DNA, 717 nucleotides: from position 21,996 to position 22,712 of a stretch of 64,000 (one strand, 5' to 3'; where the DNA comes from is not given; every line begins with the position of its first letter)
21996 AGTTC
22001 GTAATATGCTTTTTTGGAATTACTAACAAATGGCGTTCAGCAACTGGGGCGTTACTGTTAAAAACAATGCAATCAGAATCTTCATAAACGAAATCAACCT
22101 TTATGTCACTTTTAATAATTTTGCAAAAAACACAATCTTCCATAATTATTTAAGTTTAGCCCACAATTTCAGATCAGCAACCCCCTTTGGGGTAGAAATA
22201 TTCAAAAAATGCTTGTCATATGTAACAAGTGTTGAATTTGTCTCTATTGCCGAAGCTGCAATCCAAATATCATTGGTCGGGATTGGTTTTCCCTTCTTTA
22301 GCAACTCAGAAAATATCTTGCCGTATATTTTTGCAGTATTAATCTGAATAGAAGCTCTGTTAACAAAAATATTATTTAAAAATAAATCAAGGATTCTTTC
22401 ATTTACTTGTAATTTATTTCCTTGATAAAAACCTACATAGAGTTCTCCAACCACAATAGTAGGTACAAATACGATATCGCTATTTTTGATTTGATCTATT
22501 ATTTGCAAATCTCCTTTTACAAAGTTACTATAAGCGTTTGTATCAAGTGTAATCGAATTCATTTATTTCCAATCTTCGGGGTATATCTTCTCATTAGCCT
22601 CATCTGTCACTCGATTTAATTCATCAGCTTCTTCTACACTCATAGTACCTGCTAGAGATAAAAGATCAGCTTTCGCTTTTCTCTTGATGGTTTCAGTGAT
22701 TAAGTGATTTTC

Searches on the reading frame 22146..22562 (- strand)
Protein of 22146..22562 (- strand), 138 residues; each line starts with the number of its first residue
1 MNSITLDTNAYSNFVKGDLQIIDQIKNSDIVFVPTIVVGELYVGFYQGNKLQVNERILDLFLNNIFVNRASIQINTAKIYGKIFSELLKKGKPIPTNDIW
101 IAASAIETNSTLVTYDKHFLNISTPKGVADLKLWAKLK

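Call 88: search_protein_families(library=pfam, proteins=[window:22146-22562:-], max_evalue=0.001)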
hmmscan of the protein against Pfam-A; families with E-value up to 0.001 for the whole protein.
window:22146-22562:- (138 aa): 1 family
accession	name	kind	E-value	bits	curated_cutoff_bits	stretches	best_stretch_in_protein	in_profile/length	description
PF01850.27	PIN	-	1.2e-12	48.9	23.6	1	5-122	2-117/120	PIN domain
